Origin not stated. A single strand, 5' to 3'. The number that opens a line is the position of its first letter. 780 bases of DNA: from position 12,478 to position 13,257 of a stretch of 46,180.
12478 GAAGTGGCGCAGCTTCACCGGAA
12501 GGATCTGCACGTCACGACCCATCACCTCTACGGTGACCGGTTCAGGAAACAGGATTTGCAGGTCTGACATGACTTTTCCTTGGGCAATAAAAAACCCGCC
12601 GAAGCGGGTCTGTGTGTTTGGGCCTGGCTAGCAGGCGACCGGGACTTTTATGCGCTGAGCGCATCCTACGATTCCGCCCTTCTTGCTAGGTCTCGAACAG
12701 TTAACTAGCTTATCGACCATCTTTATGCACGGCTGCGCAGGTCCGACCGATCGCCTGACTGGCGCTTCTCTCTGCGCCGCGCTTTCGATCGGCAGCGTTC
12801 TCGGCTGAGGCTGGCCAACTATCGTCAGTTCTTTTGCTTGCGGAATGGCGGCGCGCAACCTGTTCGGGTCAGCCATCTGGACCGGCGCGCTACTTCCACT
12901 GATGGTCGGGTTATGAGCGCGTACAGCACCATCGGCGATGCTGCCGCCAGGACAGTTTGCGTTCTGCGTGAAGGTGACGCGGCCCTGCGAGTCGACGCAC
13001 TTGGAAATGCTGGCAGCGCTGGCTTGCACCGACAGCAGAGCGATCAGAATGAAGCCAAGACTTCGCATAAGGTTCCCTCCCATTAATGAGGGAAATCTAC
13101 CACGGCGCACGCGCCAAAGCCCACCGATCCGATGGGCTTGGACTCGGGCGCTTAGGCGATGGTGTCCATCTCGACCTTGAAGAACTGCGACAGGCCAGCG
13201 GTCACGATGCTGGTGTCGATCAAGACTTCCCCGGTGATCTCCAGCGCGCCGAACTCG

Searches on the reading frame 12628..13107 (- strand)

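Call 80: search_protein_families(library=pfam, proteins=[window:12628-13107:-], max_evalue=0.01)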
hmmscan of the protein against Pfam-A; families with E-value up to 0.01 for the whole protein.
window:12628-13107:- (159 aa): 1 family
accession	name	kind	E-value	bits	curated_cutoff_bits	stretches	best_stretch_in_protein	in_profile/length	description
PF13511.11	DUF4124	-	6.7e-07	29.9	22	1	22-58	2-37/56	Domain of unknown function (DUF4124)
